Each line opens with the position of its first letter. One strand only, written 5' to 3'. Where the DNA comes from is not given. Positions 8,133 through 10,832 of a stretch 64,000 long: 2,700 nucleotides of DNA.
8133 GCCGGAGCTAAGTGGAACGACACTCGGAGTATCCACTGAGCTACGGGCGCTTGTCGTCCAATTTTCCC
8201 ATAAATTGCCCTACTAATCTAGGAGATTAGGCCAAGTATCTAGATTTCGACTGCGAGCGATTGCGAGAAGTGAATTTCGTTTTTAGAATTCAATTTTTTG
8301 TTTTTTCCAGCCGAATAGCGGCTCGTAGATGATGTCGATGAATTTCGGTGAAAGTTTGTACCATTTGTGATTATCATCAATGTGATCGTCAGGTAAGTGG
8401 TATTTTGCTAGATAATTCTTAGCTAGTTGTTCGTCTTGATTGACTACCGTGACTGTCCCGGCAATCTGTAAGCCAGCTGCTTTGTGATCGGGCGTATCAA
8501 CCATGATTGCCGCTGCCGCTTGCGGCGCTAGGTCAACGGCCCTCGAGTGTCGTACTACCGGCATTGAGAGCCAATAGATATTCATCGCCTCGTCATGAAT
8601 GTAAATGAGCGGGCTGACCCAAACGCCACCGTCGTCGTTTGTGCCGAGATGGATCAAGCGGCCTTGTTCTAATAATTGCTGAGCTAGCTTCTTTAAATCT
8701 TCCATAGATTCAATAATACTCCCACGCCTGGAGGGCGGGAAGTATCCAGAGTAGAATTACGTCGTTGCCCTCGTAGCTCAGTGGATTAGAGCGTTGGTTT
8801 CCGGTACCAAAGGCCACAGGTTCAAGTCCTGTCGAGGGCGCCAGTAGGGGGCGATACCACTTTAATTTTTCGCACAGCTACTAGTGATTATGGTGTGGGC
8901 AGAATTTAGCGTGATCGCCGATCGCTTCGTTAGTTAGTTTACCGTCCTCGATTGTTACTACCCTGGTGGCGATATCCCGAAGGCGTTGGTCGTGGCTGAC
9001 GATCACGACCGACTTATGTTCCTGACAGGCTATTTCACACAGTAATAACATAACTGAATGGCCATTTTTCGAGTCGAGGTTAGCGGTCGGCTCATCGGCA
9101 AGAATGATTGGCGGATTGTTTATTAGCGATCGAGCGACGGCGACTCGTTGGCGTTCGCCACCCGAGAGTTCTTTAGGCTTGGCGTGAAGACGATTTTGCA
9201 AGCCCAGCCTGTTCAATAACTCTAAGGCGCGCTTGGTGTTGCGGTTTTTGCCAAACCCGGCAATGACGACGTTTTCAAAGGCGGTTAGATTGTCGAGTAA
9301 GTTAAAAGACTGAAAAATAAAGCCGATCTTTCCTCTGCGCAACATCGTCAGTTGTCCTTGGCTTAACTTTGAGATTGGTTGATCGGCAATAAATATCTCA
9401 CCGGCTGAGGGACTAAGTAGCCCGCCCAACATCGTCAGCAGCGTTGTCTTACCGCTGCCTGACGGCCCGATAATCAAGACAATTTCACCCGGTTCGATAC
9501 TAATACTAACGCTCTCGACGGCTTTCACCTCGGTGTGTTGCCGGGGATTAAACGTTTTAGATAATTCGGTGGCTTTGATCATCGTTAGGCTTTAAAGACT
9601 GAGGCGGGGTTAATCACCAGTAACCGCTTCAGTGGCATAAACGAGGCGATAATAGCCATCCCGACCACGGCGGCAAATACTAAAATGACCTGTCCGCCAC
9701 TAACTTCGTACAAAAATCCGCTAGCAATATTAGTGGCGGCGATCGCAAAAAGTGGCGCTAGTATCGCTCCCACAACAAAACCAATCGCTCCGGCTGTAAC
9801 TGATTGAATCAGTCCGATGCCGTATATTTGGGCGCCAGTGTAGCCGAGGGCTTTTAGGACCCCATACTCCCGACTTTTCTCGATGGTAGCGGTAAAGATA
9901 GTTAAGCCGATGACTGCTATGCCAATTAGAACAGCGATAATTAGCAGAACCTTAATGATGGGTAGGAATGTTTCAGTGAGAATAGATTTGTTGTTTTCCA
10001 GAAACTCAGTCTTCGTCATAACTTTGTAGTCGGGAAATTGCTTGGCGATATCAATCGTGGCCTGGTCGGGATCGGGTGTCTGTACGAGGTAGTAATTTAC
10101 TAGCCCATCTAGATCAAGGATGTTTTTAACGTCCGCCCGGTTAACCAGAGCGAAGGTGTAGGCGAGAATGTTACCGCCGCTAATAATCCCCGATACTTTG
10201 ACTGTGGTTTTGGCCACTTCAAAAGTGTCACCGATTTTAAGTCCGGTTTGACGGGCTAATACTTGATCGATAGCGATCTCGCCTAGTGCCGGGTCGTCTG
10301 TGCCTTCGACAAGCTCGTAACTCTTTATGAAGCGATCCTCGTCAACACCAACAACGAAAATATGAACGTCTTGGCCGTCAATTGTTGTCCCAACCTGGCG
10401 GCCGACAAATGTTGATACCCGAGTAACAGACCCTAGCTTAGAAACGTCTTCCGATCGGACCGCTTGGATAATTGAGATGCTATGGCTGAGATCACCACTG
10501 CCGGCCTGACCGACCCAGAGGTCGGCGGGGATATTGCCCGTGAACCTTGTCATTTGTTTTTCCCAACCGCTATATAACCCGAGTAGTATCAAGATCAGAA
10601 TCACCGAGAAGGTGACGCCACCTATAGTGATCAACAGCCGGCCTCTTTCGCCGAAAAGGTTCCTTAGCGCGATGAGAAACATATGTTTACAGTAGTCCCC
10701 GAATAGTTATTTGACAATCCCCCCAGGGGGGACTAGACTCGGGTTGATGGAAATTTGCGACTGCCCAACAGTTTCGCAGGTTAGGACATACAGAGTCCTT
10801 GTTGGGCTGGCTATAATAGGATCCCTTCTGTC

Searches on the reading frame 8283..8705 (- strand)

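Call 61: search_protein_families(library=pfam, proteins=[window:8283-8705:-], max_evalue=0.01)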
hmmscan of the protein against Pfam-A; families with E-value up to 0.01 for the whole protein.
window:8283-8705:- (140 aa): 2 families
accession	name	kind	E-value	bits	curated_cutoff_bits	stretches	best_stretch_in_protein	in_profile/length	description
PF01243.27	PNPOx_N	-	2.6e-07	31.4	28.1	1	5-121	2-114/120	Pyridoxamine 5'-phosphate oxidase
PF12900.13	Pyridox_ox_2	-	0.0022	18.4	27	1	9-94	6-97/140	Pyridoxamine 5'-phosphate oxidase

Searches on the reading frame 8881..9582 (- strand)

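Call 8: search_protein_families(library=pfam, proteins=[window:8881-9582:-], max_evalue=0.01)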
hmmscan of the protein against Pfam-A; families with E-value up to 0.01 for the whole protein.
window:8881-9582:- (233 aa): 15 families
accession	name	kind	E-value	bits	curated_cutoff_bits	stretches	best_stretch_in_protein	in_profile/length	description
PF00005.33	ABC_tran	-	3.5e-36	125.3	25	1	23-167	2-137/137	ABC transporter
PF02463.25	SMC_N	-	1.6e-07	31.4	40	1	24-211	17-211/220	RecF/RecN/SMC N terminal domain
PF13555.12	AAA_29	-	3.7e-05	23.8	27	1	26-59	16-49/61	P-loop containing region of AAA domain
PF03215.21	Rad17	-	0.00024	21.5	23.8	1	23-161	36-170/186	Rad17 P-loop domain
PF25199.1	nSTAND_NTPase5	-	0.00028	21.2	34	1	20-78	27-90/145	Novel STAND NTPase 5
PF00437.27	T2SSE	-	0.0005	19.3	24.9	1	30-72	140-182/370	Type II/IV secretion system protein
PF13401.12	AAA_22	-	0.00064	20.5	27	1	33-82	6-33/130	AAA domain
PF13304.12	AAA_21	-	0.00067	20.2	27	0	35-76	2-32/304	AAA domain, putative AbiEii toxin, Type IV TA system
PF13476.12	AAA_23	-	0.00074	20.6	27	1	26-53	14-40/201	AAA domain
PF13191.12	AAA_16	-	0.0009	20.2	32.6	1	31-53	24-45/167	AAA ATPase domain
PF20720.3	nSTAND3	-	0.0017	18.5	27.2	1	29-52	14-37/155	Novel STAND NTPase 3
PF01078.27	Mg_chelatase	-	0.0027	17.6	20.3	1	20-63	10-53/207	Magnesium chelatase, subunit ChlI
PF13175.12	AAA_15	-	0.0035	17.4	32.1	1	21-72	13-67/374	AAA ATPase domain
PF01637.24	ATPase_2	-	0.0047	17.2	33.2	1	18-52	7-40/225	ATPase domain predominantly from Archaea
PF13238.12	AAA_18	-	0.0087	17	29.4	0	35-110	1-80/128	AAA domain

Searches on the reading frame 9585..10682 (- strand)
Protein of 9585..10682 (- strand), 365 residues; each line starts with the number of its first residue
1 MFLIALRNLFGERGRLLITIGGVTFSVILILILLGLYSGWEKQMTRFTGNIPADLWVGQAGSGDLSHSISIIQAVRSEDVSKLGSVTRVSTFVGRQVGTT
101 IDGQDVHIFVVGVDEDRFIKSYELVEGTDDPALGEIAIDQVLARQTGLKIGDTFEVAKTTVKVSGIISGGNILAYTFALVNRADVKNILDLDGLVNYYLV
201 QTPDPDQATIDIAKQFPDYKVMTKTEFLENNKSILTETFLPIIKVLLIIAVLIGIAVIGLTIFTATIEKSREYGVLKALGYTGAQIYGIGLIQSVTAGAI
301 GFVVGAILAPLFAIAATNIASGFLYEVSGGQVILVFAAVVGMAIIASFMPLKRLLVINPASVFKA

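Call 8: search_protein_families(library=pfam, proteins=[window:9585-10682:-], max_evalue=0.01)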
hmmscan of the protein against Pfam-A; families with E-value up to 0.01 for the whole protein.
window:9585-10682:- (365 aa): 2 families
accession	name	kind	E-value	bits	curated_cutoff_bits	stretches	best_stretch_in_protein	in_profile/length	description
PF02687.27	FtsX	-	2.2e-11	44.3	25.5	1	245-359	2-120/120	FtsX-like permease C-terminal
PF12704.14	MacB_PCD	-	5.7e-09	37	27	1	17-181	2-172/207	MacB-like periplasmic core domain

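Call 60: search_protein_families(library=ncbifam, proteins=[window:9585-10682:-], max_evalue=0.001)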
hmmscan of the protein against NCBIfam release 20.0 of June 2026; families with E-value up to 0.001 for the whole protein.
window:9585-10682:- (365 aa): 7 families
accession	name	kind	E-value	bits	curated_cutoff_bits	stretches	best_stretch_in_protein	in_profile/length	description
TIGR02212.1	lolCE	equivalog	5e-13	48.8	362.45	1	18-361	26-406/411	lipoprotein-releasing ABC transporter permease subunit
TIGR01185.1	devC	equivalog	2.7e-10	39.8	290.35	1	200-363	215-380/380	ABC transporter permease DevC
TIGR03434.1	ADOP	subfamily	1.1e-07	30.4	622.3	1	213-363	652-800/803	ADOP family duplicated permease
NF008357.0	PRK11146.1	exception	2.4e-07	30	439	1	158-322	184-351/414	lipoprotein-releasing ABC transporter permease subunit LolE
TIGR02213.1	lolE_release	exception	1.3e-06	27.6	540.35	1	158-322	181-348/411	lipoprotein-releasing ABC transporter permease subunit LolE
NF008076.0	PRK10814.1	exception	0.00028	20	473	0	247-348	273-381/399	lipoprotein-releasing ABC transporter permease subunit LolC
NF041854.1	ABC_perm_YbbP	equivalog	0.00064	17.7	999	1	122-280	565-724/806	putative ABC transporter permease subunit YbbP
